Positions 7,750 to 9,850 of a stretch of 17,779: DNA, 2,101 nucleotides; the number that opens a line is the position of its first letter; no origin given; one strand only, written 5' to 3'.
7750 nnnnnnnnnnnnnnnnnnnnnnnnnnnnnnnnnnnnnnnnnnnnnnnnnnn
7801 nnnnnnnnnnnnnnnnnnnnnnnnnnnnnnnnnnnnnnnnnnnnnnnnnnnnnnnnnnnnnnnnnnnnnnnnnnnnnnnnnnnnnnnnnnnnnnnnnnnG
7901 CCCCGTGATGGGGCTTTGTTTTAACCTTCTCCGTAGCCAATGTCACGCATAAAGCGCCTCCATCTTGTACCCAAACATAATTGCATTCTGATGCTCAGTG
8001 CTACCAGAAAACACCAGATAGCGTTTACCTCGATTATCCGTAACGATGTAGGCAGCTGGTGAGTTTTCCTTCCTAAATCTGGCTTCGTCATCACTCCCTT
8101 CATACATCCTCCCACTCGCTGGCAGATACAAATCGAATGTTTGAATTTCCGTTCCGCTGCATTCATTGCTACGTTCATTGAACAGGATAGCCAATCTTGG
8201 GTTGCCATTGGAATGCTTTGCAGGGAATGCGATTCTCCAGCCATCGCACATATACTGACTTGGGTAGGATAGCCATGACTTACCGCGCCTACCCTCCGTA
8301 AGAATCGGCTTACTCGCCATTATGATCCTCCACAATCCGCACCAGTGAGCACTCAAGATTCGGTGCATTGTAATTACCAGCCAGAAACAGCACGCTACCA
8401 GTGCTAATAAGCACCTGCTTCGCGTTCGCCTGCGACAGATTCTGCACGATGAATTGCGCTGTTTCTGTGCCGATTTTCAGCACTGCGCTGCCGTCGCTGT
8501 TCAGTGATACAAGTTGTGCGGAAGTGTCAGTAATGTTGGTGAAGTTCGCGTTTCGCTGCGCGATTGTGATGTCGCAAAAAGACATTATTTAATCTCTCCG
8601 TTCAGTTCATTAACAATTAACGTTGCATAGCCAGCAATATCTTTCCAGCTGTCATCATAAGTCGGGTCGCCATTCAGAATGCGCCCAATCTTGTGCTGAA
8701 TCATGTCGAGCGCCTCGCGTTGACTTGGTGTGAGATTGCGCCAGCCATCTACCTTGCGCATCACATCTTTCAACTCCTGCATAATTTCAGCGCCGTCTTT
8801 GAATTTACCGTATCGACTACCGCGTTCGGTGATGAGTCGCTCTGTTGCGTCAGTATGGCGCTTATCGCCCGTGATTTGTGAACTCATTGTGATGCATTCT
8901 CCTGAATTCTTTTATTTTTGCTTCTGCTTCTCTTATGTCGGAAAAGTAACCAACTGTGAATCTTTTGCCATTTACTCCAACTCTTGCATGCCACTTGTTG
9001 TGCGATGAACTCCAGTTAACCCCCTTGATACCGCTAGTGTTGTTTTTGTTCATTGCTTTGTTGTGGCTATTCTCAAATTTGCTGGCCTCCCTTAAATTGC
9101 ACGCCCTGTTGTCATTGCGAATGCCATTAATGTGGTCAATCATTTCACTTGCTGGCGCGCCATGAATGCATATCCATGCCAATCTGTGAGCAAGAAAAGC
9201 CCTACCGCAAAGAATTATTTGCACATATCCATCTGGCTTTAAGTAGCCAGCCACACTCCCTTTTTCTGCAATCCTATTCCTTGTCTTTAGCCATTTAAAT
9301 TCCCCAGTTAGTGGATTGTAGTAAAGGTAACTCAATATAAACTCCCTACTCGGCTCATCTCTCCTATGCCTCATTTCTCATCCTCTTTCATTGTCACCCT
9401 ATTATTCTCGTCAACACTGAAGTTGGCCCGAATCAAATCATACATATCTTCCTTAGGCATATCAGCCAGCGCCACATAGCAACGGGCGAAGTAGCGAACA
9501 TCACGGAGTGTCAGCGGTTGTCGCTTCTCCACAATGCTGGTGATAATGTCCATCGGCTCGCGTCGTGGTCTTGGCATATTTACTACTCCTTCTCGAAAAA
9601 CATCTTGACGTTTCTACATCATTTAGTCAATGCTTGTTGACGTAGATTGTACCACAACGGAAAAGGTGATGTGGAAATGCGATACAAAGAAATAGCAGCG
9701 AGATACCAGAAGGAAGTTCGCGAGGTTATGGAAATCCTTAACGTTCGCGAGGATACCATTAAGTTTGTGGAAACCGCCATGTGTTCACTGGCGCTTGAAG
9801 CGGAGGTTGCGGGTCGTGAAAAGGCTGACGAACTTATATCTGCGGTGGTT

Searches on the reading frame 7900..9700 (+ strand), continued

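Call 46: get_annotated_region(hit=H69, flank=1500)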
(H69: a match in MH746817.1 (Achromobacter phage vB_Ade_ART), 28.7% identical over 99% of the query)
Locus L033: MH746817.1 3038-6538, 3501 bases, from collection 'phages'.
description: Achromobacter phage vB_Ade_ART, complete genome.
organism: Achromobacter phage vB_Ade_ART (NCBI taxid 2292880)
taxonomy: Viruses; Duplodnaviria; Heunggongvirae; Uroviricota; Caudoviricetes
host: Achromobacter denitrificans PR1; source: wastewater treatment plant; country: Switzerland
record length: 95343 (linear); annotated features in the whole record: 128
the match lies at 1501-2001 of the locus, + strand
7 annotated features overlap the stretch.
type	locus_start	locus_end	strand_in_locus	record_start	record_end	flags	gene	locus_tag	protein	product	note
CDS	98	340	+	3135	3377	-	-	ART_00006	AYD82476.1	hypothetical protein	similar to YP_009201775.1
CDS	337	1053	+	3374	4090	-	-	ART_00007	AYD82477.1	hypothetical protein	similar to YP_009196227.1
CDS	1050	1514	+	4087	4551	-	-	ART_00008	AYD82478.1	phosphoribosyl-ATP pyrophosphohydrolase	similar to YP_009201772.1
CDS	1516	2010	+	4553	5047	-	-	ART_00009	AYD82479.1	hypothetical protein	similar to YP_009201771.1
CDS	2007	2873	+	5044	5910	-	-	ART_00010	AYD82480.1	thymidylate synthase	similar to YP_009201770.1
CDS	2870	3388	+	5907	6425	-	-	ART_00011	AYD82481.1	deoxycytidylate deaminase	similar to YP_009196223.1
CDS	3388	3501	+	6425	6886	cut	-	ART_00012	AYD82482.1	hypothetical protein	similar to YP_009196222.1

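Call 47: get_annotated_region(hit=H68, flank=1500)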
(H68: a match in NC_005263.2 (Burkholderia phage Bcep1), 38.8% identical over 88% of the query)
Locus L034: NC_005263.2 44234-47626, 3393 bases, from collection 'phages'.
description: Burkholderia phage Bcep1, complete genome.
organism: Burkholderia phage Bcep1 (NCBI taxid 2883943)
taxonomy: Viruses; Duplodnaviria; Heunggongvirae; Uroviricota; Caudoviricetes; Naesvirus; Naesvirus bcep1
host: Burkholderia cenocepacia; source: -; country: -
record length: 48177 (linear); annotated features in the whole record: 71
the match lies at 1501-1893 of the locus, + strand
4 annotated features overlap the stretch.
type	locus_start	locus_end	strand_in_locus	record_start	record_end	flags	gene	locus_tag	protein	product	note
CDS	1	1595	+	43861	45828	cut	Bcep1-66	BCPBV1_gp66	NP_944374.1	DNA polymerase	phage DNA Pol I; similar to Bcep43gp61 and Bcep781gp62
CDS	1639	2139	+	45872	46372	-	Bcep1-67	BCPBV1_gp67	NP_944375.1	gp67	conserved phage protein; similar to Bcep43gp62 and Bcep781gp63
CDS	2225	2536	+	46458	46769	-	Bcep1-68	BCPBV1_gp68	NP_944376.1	gp68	hypothetical protein; similar to Bcep43gp63 and Bcep781gp64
CDS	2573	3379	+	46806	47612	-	Bcep1-69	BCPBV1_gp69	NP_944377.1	tail protein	possible tail fiber; similar to Bcep43gp64 and Bcep781gp65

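Call 54: search_protein_families(library=pfam, proteins=[L008:2001-2429:+, L007:1881-2267:+, L033:1516-2007:+, L033:1050-1511:+, L034:1639-2136:+, L005:3457-3639:-, L005:2769-2978:-], max_evalue=0.1)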
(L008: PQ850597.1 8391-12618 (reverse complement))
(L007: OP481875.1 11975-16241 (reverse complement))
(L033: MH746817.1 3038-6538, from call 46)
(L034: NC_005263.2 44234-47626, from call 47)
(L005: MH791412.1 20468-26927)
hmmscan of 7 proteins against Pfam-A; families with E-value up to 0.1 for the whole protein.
L008:2001-2429:+ (143 aa): 0 families

L007:1881-2267:+ (129 aa): 1 family
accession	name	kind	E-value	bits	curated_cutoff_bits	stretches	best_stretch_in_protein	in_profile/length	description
PF19905.4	DUF6378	-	8e-07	29.7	27.1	1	42-120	5-77/81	Domain of unknown function (DUF6378)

L033:1516-2007:+ (164 aa): 1 family
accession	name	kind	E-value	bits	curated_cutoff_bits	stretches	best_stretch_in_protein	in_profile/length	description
PF19905.4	DUF6378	-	6.2e-05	23.6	27.1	1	82-157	9-79/81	Domain of unknown function (DUF6378)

L033:1050-1511:+ (154 aa): 2 families
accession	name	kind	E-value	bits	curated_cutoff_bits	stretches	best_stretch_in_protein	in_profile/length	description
PF01503.22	PRA-PH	-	1e-10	42.3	21.3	1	59-116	29-86/86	Phosphoribosyl-ATP pyrophosphohydrolase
PF24270.1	HTH_Cmi2_C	-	0.094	13.4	27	0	60-92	38-69/125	Cmi2, C-terminal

L034:1639-2136:+ (166 aa): 2 families
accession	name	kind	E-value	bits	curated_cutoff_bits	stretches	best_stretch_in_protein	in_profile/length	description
PF19905.4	DUF6378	-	6e-06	26.9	27.1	1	9-81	12-78/81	Domain of unknown function (DUF6378)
PF06282.16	DUF1036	-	0.021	15.9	23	0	24-47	19-41/113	Protein of unknown function (DUF1036)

L005:3457-3639:- (61 aa): 0 families

L005:2769-2978:- (70 aa): 0 families

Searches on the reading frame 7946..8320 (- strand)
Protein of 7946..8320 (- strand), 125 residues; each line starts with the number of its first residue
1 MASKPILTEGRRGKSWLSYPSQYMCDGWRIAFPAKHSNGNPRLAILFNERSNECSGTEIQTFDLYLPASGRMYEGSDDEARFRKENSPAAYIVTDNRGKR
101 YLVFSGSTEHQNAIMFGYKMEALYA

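Call 6: search_protein_families(library=pfam, proteins=[window:7946-8320:-], max_evalue=1)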
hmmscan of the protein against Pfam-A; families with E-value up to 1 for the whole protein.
window:7946-8320:- (125 aa): 0 families

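Call 12: search_protein_families(library=phrogs, proteins=[window:7946-8320:-], max_evalue=0.01)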
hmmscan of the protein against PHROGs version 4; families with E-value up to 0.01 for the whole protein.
window:7946-8320:- (125 aa): 1 family
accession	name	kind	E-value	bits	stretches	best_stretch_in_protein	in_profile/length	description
phrog_34266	-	unknown function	1.6e-11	45.1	1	88-124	22-58/61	-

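Call 26: search_protein_families(library=ncbifam, proteins=[window:7946-8320:-], max_evalue=1)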
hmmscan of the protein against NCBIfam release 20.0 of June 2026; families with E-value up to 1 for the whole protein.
window:7946-8320:- (125 aa): 0 families

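Call 38: find_homologous_proteins(query=window:7946-8320:-, max_evalue=0.001)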
Query window:7946-8320:- (125 aa): 45 proteins with E <= 0.001 among 47 candidates.
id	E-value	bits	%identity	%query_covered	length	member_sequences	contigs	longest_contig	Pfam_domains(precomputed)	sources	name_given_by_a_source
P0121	1.5e-71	256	90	100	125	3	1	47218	-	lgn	-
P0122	1.8e-67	243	86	99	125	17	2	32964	-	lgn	-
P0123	6.5e-64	232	83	100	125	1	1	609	-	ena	-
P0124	7.4e-59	215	77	99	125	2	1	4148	-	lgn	-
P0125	1.5e-40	156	99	58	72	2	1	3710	-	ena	-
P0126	4.4e-13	67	54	56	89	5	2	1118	-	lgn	-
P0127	4.7e-13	67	82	35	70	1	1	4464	-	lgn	-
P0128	4.8e-13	67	80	36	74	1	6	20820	-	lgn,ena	-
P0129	4.9e-13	67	81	34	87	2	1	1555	-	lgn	-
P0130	5.5e-13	67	54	59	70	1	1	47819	-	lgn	-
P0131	7.0e-13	67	65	43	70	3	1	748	-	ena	-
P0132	7.6e-13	67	59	55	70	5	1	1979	-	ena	-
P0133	7.7e-13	67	87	30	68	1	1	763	-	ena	-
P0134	8.6e-13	66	56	60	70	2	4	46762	-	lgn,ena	-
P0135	1.4e-12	66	51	60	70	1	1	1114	-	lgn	-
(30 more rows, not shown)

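Call 48: find_encoding_contigs(protein=P0121, flank=3000, max_places=3)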
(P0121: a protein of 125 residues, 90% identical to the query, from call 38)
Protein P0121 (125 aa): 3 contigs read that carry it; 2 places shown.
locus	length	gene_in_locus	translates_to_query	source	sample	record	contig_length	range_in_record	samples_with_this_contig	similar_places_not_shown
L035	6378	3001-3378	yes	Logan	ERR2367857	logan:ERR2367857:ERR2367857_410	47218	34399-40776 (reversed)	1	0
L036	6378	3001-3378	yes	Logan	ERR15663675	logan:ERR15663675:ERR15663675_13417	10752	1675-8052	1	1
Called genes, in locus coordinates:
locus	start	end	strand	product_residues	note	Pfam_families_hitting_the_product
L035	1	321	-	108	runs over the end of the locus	-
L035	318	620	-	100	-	-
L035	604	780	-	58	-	-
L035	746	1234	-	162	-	-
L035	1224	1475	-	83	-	PF14354:Lar_restr_allev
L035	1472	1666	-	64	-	-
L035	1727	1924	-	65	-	-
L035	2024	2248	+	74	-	-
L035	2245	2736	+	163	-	PF19905:DUF6378 (weak)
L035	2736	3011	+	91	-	-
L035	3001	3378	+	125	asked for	-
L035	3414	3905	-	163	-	PF10721:DUF2514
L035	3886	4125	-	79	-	PF25612:DUF7940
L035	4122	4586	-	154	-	-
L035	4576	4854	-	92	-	PF00959:Phage_lysozyme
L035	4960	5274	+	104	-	-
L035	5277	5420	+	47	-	-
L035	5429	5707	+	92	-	PF27050:Phage_P22_Y8K6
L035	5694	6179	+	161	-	PF13392:HNH_3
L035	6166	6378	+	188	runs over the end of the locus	-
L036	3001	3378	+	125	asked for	-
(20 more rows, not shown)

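Call 49: find_encoding_contigs(protein=P0122, flank=3000, max_places=3)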
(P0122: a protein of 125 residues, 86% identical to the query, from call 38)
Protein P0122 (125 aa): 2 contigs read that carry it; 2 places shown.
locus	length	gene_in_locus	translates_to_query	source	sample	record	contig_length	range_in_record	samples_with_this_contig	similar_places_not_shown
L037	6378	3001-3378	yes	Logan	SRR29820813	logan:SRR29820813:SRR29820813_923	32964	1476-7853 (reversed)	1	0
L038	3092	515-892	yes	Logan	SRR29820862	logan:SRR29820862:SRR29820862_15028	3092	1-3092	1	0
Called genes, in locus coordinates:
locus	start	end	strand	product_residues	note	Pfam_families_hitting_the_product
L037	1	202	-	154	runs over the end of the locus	PF26207:Phage_phiTE_015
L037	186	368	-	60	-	-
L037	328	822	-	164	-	-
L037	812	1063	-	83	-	PF14354:Lar_restr_allev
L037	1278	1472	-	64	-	-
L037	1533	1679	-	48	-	-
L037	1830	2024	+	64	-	-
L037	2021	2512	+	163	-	PF19905:DUF6378 (weak)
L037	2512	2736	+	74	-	-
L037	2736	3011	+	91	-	-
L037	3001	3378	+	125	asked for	-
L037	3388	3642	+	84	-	PF11195:Tad2-like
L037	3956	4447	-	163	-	PF10721:DUF2514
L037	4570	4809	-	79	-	PF25612:DUF7940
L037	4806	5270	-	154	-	-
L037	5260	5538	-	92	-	PF00959:Phage_lysozyme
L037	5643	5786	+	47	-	-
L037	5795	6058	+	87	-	PF27050:Phage_P22_Y8K6 (weak)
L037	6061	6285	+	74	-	-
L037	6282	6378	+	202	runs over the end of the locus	-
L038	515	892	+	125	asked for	-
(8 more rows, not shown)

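Call 50: find_encoding_contigs(protein=P0124, flank=3000, max_places=3)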
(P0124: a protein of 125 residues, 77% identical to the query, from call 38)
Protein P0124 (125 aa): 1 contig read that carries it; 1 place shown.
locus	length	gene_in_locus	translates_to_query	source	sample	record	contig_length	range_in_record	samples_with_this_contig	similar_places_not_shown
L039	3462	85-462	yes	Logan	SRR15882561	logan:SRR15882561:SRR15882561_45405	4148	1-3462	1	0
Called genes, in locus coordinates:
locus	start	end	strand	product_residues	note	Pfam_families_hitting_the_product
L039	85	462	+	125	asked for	-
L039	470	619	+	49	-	-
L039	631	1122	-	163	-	PF10721:DUF2514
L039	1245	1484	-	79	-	PF25612:DUF7940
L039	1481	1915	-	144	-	PF00959:Phage_lysozyme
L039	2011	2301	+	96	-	-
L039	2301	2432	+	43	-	-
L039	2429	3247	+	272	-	-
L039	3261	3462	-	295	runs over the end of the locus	?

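Call 54: search_protein_families(library=pfam, proteins=[L037:3388-3639:+], max_evalue=0.1)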
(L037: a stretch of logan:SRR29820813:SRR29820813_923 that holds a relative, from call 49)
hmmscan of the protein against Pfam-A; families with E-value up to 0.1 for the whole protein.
L037:3388-3639:+ (84 aa): 1 family
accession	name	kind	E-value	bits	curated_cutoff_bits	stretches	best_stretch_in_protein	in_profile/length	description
PF11195.14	Tad2-like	-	2.5e-24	86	25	1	4-83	2-73/73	Thoeris anti-defense 2-like domain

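Call 59: search_protein_families(library=padloc, proteins=[window:7946-8320:-, L035:2245-2733:+], max_evalue=0.1)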
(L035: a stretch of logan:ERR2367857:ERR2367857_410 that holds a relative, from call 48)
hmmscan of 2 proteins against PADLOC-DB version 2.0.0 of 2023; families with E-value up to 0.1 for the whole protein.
window:7946-8320:- (125 aa): 0 families

L035:2245-2733:+ (163 aa): 0 families

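Call 79: search_solved_structures(query=A3, max_evalue=10)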
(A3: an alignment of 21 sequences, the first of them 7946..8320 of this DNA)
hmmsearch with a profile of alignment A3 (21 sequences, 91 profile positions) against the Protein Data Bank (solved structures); distinct sequences matched with E-value up to 10: 2.
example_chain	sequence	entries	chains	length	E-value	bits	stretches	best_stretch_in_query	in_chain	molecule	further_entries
2yfs_A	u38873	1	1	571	1.2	12.8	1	53-78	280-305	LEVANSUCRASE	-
2yfr_A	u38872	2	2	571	1.2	12.8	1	53-78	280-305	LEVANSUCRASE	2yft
